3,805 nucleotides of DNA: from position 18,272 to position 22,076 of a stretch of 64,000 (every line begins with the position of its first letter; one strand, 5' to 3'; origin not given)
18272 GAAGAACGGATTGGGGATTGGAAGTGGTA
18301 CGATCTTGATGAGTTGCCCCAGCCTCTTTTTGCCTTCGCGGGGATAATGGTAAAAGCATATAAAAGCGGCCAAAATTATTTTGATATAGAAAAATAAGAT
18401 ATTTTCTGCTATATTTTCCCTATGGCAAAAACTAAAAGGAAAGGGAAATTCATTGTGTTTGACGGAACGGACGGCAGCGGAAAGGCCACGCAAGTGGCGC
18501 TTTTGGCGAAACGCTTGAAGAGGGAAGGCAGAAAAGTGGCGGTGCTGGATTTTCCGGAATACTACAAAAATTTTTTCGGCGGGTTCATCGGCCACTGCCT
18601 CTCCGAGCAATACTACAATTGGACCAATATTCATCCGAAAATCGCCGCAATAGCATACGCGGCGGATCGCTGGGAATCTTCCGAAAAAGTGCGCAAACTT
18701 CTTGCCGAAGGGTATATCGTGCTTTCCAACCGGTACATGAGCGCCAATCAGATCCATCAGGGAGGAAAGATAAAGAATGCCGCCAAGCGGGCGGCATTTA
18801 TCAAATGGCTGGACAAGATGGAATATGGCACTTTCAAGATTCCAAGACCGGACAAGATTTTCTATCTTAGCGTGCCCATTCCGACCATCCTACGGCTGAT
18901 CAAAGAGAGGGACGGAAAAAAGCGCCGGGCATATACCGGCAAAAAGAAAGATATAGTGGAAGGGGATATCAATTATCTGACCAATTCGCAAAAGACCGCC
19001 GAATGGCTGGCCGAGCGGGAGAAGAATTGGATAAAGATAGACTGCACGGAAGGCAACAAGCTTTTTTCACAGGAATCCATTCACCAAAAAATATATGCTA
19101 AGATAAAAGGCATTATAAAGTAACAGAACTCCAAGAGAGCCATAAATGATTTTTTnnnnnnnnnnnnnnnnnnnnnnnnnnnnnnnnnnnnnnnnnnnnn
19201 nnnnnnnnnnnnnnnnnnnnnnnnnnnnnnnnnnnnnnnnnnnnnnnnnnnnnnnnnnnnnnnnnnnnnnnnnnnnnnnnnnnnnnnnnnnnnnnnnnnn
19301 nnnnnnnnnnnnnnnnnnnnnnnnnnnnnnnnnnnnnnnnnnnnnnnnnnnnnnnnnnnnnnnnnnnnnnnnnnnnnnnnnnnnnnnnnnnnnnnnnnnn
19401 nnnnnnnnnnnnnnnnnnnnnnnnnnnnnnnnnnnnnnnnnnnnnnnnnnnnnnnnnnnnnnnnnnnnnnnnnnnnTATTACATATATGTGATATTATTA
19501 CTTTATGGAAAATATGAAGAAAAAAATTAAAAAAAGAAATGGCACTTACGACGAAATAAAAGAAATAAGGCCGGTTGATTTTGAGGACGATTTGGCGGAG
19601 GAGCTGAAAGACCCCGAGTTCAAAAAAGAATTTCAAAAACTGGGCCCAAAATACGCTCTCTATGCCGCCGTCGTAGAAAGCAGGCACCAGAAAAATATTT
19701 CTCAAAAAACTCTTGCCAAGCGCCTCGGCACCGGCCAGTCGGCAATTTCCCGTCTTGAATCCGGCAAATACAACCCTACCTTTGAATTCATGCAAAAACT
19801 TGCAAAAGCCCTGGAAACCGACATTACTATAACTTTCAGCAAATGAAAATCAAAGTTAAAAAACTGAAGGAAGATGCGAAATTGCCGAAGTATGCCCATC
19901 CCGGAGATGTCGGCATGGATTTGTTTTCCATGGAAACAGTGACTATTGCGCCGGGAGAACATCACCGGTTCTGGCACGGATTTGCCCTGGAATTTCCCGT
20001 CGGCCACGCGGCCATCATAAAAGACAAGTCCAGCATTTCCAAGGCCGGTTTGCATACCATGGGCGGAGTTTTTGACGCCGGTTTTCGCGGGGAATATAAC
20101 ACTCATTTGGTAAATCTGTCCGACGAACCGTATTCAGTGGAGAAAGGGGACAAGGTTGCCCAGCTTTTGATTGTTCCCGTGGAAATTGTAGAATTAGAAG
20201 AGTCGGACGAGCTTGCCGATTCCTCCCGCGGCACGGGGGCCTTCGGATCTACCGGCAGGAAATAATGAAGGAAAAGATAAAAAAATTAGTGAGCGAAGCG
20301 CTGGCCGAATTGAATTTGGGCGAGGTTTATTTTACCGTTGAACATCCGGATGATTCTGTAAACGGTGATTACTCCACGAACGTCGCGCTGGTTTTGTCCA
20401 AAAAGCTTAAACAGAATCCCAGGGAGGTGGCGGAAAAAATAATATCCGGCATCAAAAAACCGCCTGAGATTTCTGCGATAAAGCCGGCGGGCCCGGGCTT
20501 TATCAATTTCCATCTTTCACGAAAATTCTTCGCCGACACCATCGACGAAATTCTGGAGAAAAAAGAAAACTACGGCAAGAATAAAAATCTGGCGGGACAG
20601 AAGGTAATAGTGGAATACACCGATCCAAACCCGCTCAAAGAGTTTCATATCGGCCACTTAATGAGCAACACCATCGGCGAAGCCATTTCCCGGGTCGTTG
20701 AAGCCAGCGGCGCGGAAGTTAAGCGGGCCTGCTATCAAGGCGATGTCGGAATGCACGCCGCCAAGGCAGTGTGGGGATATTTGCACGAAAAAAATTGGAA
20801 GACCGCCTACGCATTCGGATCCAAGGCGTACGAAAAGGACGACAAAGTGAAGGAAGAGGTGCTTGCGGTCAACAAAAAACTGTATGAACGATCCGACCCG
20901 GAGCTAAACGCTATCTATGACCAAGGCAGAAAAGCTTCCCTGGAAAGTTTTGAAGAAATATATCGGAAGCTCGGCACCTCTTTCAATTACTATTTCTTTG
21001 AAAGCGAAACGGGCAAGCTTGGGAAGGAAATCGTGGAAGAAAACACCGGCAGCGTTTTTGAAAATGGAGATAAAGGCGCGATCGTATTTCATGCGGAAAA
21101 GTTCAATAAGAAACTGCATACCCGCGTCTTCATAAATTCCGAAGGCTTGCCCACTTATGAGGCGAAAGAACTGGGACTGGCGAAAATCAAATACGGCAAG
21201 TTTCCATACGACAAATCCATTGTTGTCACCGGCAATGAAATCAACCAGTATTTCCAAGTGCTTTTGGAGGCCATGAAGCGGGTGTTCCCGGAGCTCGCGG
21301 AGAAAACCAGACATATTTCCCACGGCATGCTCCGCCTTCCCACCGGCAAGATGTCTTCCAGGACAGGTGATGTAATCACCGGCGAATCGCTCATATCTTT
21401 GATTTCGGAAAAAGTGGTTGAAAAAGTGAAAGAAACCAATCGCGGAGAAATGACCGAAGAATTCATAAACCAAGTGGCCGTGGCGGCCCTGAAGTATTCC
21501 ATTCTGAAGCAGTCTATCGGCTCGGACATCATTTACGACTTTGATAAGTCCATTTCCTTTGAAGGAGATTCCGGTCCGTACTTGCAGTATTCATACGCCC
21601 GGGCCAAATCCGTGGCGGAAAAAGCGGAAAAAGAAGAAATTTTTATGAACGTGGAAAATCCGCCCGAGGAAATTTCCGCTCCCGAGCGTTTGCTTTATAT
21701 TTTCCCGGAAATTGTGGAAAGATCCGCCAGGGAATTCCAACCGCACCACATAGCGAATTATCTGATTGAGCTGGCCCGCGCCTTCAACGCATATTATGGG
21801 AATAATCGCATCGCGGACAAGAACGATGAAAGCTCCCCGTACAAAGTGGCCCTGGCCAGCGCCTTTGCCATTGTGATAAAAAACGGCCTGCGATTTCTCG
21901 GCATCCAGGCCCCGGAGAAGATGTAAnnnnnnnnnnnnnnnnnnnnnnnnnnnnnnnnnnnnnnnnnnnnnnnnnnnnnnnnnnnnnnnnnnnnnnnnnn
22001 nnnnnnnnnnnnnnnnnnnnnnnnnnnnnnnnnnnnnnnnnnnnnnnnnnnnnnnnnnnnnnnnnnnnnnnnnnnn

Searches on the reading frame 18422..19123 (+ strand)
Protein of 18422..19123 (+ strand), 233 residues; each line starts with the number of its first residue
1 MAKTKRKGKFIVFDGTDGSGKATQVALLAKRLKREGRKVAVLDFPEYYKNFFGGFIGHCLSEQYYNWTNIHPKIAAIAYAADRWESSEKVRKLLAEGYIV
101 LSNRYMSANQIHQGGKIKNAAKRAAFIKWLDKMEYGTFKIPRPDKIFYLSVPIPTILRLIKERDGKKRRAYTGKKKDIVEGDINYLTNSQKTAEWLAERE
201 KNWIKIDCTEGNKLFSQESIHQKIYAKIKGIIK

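Call 39: search_protein_families(library=pfam, proteins=[window:18422-19123:+], max_evalue=0.001)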
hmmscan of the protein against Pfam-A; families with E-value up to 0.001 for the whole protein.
window:18422-19123:+ (233 aa): 2 families
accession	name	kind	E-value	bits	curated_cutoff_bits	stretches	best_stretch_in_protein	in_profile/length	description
PF02223.23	Thymidylate_kin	-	8.7e-21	74.9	27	1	13-211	1-177/185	Thymidylate kinase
PF01712.25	dNK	-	1.8e-06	28.3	27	1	11-232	1-202/203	Deoxynucleoside kinase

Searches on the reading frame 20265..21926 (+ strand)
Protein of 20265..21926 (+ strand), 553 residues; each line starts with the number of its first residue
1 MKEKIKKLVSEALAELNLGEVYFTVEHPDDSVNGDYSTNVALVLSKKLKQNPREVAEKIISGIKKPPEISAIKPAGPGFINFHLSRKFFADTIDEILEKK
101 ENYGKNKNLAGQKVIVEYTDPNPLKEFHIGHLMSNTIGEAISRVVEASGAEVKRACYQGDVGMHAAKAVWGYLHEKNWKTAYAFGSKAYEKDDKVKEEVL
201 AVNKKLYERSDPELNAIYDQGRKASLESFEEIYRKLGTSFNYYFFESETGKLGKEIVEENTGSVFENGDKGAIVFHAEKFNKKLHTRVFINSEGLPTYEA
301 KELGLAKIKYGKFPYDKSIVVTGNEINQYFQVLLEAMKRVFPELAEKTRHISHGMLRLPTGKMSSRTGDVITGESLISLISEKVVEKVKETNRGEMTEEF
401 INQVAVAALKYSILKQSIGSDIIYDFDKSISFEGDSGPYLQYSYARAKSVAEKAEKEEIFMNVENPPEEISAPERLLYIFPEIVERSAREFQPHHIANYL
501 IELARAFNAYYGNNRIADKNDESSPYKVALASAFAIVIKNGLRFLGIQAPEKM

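Call 39: search_protein_families(library=pfam, proteins=[window:20265-21926:+], max_evalue=0.001)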
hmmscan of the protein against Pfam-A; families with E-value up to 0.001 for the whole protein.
window:20265-21926:+ (553 aa): 4 families
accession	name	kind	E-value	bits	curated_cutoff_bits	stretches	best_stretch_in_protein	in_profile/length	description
PF00750.26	tRNA-synt_1d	-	3.6e-33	115.4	23.3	1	93-426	2-349/349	tRNA synthetases class I (R), catalytic domain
PF05746.21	DALR_1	-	2.8e-26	92.3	22.3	1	440-553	1-117/117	DALR anticodon binding domain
PF03485.21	Arg_tRNA_synt_N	-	1.7e-22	80.2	21.5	1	4-84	2-85/85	Arginyl tRNA synthetase N terminal domain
PF00133.28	tRNA-synt_1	-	0.00048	19.4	22.7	0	111-192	22-103/414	tRNA synthetases class I (I, L, M and V)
